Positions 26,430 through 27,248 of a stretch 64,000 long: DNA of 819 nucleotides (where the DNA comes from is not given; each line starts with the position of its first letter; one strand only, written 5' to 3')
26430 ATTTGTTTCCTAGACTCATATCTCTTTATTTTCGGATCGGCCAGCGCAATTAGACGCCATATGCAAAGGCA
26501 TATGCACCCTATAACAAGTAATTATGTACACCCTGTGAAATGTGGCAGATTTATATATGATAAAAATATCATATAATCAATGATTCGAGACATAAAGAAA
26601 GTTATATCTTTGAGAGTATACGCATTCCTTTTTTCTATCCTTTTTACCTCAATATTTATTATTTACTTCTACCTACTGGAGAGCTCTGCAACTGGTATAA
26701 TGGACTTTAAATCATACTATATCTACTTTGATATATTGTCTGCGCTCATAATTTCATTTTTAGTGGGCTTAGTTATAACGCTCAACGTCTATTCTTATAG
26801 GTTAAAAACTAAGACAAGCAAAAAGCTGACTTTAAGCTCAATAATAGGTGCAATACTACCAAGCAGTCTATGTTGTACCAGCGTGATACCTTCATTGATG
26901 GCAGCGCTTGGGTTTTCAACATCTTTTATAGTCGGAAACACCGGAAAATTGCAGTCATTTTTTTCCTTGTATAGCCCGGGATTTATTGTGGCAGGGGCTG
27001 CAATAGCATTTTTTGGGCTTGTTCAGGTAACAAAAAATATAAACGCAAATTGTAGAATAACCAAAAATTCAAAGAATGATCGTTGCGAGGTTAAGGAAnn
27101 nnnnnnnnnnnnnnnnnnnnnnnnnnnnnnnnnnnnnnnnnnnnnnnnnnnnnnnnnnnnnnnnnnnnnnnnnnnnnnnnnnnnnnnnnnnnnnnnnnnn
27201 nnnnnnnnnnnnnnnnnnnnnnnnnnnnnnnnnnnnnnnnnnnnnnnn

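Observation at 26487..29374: Compact four-gene mercury operon with an unusual membrane-anchored thioredoxin-like component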

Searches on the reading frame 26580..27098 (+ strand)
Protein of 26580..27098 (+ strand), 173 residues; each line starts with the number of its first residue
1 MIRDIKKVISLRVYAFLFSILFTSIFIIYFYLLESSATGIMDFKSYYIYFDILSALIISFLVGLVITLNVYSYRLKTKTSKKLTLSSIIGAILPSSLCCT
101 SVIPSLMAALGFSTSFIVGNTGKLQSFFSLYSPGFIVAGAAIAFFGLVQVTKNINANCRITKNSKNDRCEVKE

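Call 3: search_protein_families(library=pfam, proteins=[window:26580-27098:+], max_evalue=0.1)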
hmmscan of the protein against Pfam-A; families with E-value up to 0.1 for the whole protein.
window:26580-27098:+ (173 aa): 0 families

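Call 4: search_protein_families(library=ncbifam, proteins=[window:26580-27098:+], max_evalue=0.1)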
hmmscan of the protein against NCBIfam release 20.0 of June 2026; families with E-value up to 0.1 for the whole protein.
window:26580-27098:+ (173 aa): 0 families

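Call 5: find_homologous_proteins(query=window:26580-27098:+, max_evalue=0.001)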
Query window:26580-27098:+ (173 aa): 38 proteins with E <= 0.001 among 251 candidates.
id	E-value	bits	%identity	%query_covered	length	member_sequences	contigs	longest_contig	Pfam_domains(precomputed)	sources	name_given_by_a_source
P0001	2.5e-99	348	99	100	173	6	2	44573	-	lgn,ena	-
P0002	1.8e-78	280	76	100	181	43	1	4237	-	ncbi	-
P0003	5.9e-78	278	75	100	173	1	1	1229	-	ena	-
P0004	7.9e-78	278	75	100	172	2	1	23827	-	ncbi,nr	ncbi:hypothetical protein M1494_00125 [Candidatus Parvarchaeota archaeon]|nr:hypothetical protein [C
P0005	1.2e-76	274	74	100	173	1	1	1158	-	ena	-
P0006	1.3e-76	274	74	100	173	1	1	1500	-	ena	-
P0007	1.5e-76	274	73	100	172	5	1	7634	-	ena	-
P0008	1.7e-76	273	74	100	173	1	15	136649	-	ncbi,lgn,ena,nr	ncbi:MAG: hypothetical protein M1580_01320 [Candidatus Parvarchaeota archaeon]|nr:hypothetical prote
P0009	7.8e-76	271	73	100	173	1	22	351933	-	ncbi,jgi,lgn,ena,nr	ncbi:MAG: hypothetical protein QW194_03250 [Candidatus Micrarchaeaceae archaeon]|jgi:uncharacterized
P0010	8.4e-76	271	73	100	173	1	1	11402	-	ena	-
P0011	2.3e-75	270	75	100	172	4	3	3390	-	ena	-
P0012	5.3e-75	269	72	100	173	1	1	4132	-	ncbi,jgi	-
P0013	7.8e-75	268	71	100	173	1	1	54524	-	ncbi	ncbi:MAG: hypothetical protein ACP5MV_02830 [Candidatus Parvarchaeum sp.]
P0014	3.4e-74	266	73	100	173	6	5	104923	-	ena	-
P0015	4.5e-74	266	71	100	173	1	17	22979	-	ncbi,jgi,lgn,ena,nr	ncbi:hypothetical protein M1384_01930 [Candidatus Parvarchaeota archaeon]|jgi:hypothetical protein|n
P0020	3.3e-70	253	73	94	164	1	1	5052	PF02411.21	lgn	-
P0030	5.7e-58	213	64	98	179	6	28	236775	-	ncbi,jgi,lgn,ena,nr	ncbi:MAG: hypothetical protein M1284_01410 [Candidatus Parvarchaeota archaeon]|jgi:hypothetical prot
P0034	5.5e-52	194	56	97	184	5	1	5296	-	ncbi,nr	ncbi:MAG: hypothetical protein QXX36_03175 [Candidatus Rehaiarchaeum fermentans]|nr:hypothetical pro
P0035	5.6e-51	191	54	98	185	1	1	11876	-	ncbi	-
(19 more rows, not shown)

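Call 7: search_protein_families(library=pfam, proteins=[window:26580-27098:+, P0020, P0030, P0034, P0035], max_evalue=10)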
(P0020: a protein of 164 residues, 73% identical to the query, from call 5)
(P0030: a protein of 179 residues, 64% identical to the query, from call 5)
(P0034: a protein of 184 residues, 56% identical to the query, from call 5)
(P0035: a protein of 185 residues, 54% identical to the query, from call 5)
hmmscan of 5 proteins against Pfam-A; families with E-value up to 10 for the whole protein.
window:26580-27098:+ (173 aa): 1 family
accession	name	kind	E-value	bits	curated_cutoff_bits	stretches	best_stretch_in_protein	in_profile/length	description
PF04114.19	Gaa1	-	0.16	11.4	28.6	1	12-119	300-401/497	Gaa1-like, GPI transamidase component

P0020 (164 aa): 3 families
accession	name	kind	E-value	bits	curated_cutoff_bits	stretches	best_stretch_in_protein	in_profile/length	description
PF02411.20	MerT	-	1.2e-05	25.7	32.9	1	69-148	5-76/116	MerT mercuric transport protein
PF04114.19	Gaa1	-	0.82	9.1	28.6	1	4-110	300-401/497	Gaa1-like, GPI transamidase component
PF23997.1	DUF7315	-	2.2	9.2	27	1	5-31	12-38/102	Domain of unknown function (DUF7315)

P0030 (179 aa): 3 families
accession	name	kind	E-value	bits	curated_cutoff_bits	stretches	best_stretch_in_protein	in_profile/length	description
PF09874.14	DUF2101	-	0.12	12.6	22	1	16-78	58-117/206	Predicted membrane protein (DUF2101)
PF12488.13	DUF3704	-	0.14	12.6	21.9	1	24-43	4-21/27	Protein of unknown function (DUF3704)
PF04114.19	Gaa1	-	0.19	11.2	28.6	1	17-120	301-401/497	Gaa1-like, GPI transamidase component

P0034 (184 aa): 5 families
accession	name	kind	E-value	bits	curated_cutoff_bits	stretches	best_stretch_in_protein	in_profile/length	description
PF04114.19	Gaa1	-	0.086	12.3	28.6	1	15-125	296-401/497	Gaa1-like, GPI transamidase component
PF24661.1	DUF7649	-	0.16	12.5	27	1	55-99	19-63/85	Domain of unknown function (DUF7649)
PF01059.23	Oxidored_q5_N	-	0.62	10.6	22.7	1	12-93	14-100/110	NADH-ubiquinone oxidoreductase chain 4, amino terminus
PF09843.14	DUF2070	-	0.88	8.2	30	1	8-130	5-108/561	Predicted membrane protein (DUF2070)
PF14102.11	Caps_synth_CapC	-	1.6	9.6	27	1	23-104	34-107/119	Capsule biosynthesis CapC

P0035 (185 aa): 3 families
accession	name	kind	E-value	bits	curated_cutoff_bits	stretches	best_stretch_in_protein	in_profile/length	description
PF12488.13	DUF3704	-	0.088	13.2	21.9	1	31-50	2-21/27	Protein of unknown function (DUF3704)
PF02706.20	Wzz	-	0.17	12.6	25.5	1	9-40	5-36/91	Chain length determinant protein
PF22850.1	CATSPERD-E_C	-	1.9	8.3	27.4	1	11-83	138-207/215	CATSPERD/E C-terminal domain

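Call 8: find_encoding_contigs(protein=P0009, flank=6000, max_places=4)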
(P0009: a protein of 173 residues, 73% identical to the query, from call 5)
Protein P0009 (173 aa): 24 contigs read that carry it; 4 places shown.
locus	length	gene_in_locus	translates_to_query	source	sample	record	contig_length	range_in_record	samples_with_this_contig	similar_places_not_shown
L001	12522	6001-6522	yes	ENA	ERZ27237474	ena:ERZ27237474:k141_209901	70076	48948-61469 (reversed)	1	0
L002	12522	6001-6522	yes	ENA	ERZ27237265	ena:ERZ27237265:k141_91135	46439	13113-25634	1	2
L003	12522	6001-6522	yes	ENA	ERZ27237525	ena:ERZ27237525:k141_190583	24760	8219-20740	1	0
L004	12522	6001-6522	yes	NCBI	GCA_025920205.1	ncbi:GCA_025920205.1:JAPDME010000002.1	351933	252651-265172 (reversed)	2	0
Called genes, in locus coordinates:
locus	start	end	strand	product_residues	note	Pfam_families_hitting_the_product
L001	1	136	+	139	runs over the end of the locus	-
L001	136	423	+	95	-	-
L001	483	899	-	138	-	PF21485:IF5A-like_N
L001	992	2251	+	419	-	PF00390:malic, PF03949:Malic_M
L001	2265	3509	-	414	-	PF13385:Laminin_G_3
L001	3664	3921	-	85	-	PF01738:DLH (weak)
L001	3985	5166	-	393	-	PF01751:Toprim (weak), PF13155:Toprim_2 (faint), PF13662:Toprim_4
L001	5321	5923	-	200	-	-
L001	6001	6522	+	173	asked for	-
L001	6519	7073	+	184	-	PF00578:AhpC-TSA, PF08534:Redoxin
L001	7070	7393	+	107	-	PF01022:HTH_5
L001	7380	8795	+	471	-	PF01134:GIDA (faint), PF03486:HI0933_like (faint), PF07992:Pyr_redox_2, PF12831:FAD_oxidored (faint), PF13434:Lys_Orn_oxgnase (faint), PF13738:Pyr_redox_3, PF00070:Pyr_redox, PF02852:Pyr_redox_dim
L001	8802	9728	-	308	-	PF02016:Peptidase_S66, PF17676:Peptidase_S66C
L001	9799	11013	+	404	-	PF00483:NTP_transferase, PF12804:NTP_transf_3, PF14602:Hexapep_2 (faint), PF25087:GMPPB_C, PF00132:Hexapep (weak), PF25084:LbH_EIF2B, PF25087:GMPPB_C, PF00132:Hexapep (weak)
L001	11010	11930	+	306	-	PF01933:CofD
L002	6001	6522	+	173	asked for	-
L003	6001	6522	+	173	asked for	-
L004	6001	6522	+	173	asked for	-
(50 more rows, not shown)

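Call 10: find_encoding_contigs(protein=P0030, flank=5000, max_places=2)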
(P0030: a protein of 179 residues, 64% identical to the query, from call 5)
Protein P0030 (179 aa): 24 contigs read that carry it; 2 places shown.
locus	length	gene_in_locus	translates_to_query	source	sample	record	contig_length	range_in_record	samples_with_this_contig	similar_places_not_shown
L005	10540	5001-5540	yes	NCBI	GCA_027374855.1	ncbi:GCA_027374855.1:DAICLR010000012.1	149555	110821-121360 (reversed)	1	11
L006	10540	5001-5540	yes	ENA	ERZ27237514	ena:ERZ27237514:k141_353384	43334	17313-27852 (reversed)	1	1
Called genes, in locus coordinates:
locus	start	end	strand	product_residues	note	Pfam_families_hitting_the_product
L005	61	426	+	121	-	PF00248:Aldo_ket_red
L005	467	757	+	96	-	-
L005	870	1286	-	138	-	PF21485:IF5A-like_N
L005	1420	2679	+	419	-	PF00390:malic, PF03949:Malic_M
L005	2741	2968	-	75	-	PF01738:DLH (weak)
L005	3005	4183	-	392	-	PF01751:Toprim (faint), PF13155:Toprim_2 (faint), PF13662:Toprim_4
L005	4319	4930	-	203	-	-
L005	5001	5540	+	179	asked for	-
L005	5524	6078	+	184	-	PF00578:AhpC-TSA, PF08534:Redoxin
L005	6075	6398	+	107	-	PF01022:HTH_5, PF13601:HTH_34 (weak)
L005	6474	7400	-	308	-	PF02016:Peptidase_S66, PF17676:Peptidase_S66C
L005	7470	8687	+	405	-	PF00483:NTP_transferase, PF12804:NTP_transf_3, PF25087:GMPPB_C (weak), PF00132:Hexapep (weak), PF25084:LbH_EIF2B, PF25087:GMPPB_C (weak), PF00132:Hexapep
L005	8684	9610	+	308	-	PF01933:CofD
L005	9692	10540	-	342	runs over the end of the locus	PF00180:Iso_dh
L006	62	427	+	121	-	PF00248:Aldo_ket_red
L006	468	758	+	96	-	-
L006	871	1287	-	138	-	PF21485:IF5A-like_N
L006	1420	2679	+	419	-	PF00390:malic, PF03949:Malic_M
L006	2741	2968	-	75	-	-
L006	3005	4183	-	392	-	PF01751:Toprim (faint), PF13155:Toprim_2 (faint), PF13662:Toprim_4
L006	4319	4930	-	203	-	-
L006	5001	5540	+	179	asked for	-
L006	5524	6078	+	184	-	PF00578:AhpC-TSA, PF08534:Redoxin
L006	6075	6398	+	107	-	PF01022:HTH_5, PF13601:HTH_34 (weak)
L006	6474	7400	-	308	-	PF02016:Peptidase_S66, PF17676:Peptidase_S66C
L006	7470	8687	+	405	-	PF00483:NTP_transferase, PF12804:NTP_transf_3, PF25087:GMPPB_C (weak), PF00132:Hexapep (weak), PF25084:LbH_EIF2B, PF25087:GMPPB_C (weak), PF00132:Hexapep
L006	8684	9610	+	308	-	PF01933:CofD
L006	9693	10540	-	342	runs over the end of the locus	PF00180:Iso_dh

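Call 11: find_encoding_contigs(protein=P0035, flank=5000, max_places=2)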
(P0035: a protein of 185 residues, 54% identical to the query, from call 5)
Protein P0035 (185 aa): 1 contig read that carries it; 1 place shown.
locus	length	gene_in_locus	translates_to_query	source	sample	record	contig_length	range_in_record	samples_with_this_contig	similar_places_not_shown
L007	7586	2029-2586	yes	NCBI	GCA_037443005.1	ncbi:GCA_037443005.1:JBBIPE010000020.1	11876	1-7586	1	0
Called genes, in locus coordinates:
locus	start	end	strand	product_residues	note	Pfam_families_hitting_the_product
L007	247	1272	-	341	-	PF07282:Cas12f1-like_TNB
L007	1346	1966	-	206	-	-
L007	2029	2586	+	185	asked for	-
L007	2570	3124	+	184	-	PF00578:AhpC-TSA, PF08534:Redoxin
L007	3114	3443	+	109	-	PF01022:HTH_5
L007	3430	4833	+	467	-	PF01134:GIDA (faint), PF03486:HI0933_like (faint), PF07992:Pyr_redox_2, PF13738:Pyr_redox_3, PF00070:Pyr_redox, PF02852:Pyr_redox_dim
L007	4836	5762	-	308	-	PF02016:Peptidase_S66, PF17676:Peptidase_S66C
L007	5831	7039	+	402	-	PF00483:NTP_transferase, PF12804:NTP_transf_3, PF25084:LbH_EIF2B, PF25087:GMPPB_C, PF00132:Hexapep, PF00132:Hexapep (weak), PF25087:GMPPB_C (weak), PF00132:Hexapep (weak), +2 more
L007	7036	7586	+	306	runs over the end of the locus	PF01933:CofD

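Call 12: find_encoding_contigs(protein=P0034, flank=5000, max_places=2)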
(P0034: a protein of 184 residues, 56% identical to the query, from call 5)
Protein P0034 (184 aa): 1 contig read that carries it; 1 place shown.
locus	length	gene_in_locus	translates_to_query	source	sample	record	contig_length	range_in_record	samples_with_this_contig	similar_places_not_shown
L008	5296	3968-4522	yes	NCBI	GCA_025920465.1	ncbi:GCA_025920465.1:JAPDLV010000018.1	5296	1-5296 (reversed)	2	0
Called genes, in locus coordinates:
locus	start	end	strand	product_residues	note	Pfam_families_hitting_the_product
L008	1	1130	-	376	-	PF03065:Glyco_hydro_57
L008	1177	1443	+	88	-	PF01047:MarR (weak), PF13601:HTH_34 (weak), PF14947:HTH_45 (weak)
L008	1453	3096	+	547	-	PF06202:GDE_C, PF22422:MGH1-like_GH (weak)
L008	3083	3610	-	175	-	-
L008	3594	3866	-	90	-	-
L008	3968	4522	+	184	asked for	-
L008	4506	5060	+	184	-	PF00578:AhpC-TSA (weak), PF08534:Redoxin (weak)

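Call 18: search_protein_families(library=pfam, alignment_id=A1, max_evalue=1)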
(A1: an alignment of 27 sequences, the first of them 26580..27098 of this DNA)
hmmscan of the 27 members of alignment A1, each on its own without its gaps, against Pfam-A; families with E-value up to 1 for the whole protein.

A. member 1, window:26580-27098:+ (173 aa): 1 family
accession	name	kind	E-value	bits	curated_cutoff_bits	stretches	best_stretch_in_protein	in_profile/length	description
PF04114.19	Gaa1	-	0.16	11.4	28.6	1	12-119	300-401/497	Gaa1-like, GPI transamidase component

B. families by the number of members that match (of 27 scanned): 14 families
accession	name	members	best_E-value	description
PF02411.20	MerT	11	1.2e-05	MerT mercuric transport protein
PF04114.19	Gaa1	11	0.038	Gaa1-like, GPI transamidase component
PF12488.13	DUF3704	5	0.037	Protein of unknown function (DUF3704)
PF09874.14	DUF2101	3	0.073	Predicted membrane protein (DUF2101)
PF09843.14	DUF2070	3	0.52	Predicted membrane protein (DUF2070)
PF04789.21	DUF621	1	0.0016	Protein of unknown function (DUF621)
PF06140.18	Ifi-6-16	1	0.067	Interferon-induced 6-16 family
PF24661.1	DUF7649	1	0.16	Domain of unknown function (DUF7649)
PF02706.20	Wzz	1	0.17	Chain length determinant protein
PF24097.1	TMD_POM152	1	0.18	Nucleoporin POM152, N-terminal transmembrane domain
PF07332.16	Phage_holin_3_6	1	0.24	Putative Actinobacterial Holin-X, holin superfamily III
PF09973.14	DUF2208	1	0.42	Predicted membrane protein (DUF2208)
PF23997.1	DUF7315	1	0.58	Domain of unknown function (DUF7315)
PF01059.23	Oxidored_q5_N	1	0.62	NADH-ubiquinone oxidoreductase chain 4, amino terminus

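Call 19: search_solved_structures(query=A1, max_evalue=10, show_alignments=3)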
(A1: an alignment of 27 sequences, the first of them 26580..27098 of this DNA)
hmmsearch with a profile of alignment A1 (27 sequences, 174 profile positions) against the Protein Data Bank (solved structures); distinct sequences matched with E-value up to 10: 0.

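Call 29: search_protein_representatives(alignment_id=A1)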
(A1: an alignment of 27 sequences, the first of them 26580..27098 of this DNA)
Query: 27 sequences, 174 profile positions. Proteins with E-value up to 0.001 (for the whole library): 127; up to 1e-10: 55; up to 1e-30: 3. The best 127 are listed.
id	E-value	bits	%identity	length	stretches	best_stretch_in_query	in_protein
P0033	1.1e-77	275.9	-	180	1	2-173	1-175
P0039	1.6e-34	135.4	-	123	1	3-115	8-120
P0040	2.2e-32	128.4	-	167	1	7-161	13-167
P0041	2.7e-29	118.4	-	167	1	2-164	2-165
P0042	4.3e-28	114.5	-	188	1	5-163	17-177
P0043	5.1e-28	114.2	-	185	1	22-165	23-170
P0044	1.2e-27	113.1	-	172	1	5-161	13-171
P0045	7.0e-24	100.7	-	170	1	4-152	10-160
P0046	1.7e-21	93.0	-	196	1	6-162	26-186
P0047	2.3e-21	92.6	-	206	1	5-173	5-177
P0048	7.3e-21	90.9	-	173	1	6-164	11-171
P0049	5.1e-20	88.2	-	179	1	9-160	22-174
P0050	1.5e-19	86.7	-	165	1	10-160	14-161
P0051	3.5e-19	85.5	-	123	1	55-161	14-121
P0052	6.0e-19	84.7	-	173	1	4-160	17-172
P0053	7.2e-19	84.4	-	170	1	4-158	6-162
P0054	1.3e-18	83.6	-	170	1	5-160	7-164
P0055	2.1e-18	82.9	-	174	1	3-160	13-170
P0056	5.6e-18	81.5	-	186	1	12-146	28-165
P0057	1.0e-17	80.7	-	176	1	3-163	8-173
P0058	1.0e-17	80.7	-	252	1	21-160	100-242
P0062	1.5e-16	76.9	-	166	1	15-161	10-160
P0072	1.2e-13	67.5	-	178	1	14-160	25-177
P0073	1.2e-13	67.5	-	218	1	8-160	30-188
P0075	5.7e-13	65.2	-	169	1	9-161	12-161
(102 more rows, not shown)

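Call 31: find_encoding_contigs(protein=P0043, flank=5000, max_places=2)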
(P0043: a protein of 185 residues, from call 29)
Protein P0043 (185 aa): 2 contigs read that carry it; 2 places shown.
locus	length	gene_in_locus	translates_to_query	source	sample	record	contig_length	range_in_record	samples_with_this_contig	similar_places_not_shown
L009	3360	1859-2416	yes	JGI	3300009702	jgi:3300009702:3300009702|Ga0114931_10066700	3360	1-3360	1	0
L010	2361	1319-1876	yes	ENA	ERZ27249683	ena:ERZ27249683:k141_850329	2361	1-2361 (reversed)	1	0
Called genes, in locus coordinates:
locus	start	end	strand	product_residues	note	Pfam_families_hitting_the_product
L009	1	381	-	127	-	?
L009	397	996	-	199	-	PF21176:RecR_HhH, PF02132:RecR_ZnF (weak), PF13662:Toprim_4, PF01751:Toprim, PF21175:RecR_C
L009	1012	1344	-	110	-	PF02575:YbaB_DNA_bd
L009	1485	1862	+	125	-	PF12840:HTH_20, PF01022:HTH_5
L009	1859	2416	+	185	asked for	-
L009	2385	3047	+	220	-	PF00578:AhpC-TSA, PF08534:Redoxin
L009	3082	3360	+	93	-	?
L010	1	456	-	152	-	?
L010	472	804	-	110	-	PF02575:YbaB_DNA_bd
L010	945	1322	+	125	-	PF12840:HTH_20, PF01022:HTH_5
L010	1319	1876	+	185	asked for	-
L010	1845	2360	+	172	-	?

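Call 32: list_cluster_members(proteins=[P0040, P0041, P0042, P0043, P0044, P0046, P0047, P0049, P0056, P0058])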
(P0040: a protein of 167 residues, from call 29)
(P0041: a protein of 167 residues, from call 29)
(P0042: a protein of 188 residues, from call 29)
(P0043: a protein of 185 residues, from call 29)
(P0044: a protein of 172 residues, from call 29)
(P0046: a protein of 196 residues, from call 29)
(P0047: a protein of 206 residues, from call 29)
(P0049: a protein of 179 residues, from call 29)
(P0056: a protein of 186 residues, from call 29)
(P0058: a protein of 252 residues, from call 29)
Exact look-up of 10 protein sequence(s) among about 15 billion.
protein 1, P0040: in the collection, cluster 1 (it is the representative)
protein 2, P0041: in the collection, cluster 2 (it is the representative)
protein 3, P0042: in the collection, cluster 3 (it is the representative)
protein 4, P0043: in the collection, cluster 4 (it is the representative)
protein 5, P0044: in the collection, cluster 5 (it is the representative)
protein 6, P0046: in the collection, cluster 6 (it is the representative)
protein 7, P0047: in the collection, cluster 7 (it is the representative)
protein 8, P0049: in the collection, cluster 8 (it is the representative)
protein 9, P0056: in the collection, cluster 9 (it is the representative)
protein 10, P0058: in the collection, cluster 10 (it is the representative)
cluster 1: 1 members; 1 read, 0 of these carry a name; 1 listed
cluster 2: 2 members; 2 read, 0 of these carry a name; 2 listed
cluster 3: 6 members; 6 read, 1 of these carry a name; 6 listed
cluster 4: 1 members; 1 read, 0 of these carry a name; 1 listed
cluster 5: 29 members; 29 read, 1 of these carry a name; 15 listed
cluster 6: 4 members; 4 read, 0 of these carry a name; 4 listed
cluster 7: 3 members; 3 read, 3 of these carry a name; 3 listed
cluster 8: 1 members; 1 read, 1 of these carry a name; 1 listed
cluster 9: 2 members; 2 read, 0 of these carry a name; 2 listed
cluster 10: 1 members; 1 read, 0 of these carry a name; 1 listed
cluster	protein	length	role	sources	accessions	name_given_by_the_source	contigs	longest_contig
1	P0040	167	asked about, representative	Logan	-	-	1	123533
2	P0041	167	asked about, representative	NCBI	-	-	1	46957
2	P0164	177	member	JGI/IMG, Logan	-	-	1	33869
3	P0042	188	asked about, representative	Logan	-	-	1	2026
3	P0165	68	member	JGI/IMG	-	hypothetical protein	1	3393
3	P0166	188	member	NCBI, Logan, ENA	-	-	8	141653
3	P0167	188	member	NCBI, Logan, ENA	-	-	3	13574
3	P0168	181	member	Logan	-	-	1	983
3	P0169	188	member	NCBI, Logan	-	-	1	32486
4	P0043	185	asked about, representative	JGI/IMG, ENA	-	-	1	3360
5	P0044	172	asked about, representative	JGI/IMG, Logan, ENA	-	hypothetical protein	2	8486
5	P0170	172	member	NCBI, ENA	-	-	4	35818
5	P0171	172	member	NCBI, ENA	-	-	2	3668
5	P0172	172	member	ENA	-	-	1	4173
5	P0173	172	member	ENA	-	-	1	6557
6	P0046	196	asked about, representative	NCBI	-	-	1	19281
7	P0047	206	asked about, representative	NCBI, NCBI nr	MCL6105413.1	MAG: hypothetical protein M1483_07285 [Actinobacteria bacterium] | hypothetical protein [Actinomycetota bacterium]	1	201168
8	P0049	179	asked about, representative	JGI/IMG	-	hypothetical protein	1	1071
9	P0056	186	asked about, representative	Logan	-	-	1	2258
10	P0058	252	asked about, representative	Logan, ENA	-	-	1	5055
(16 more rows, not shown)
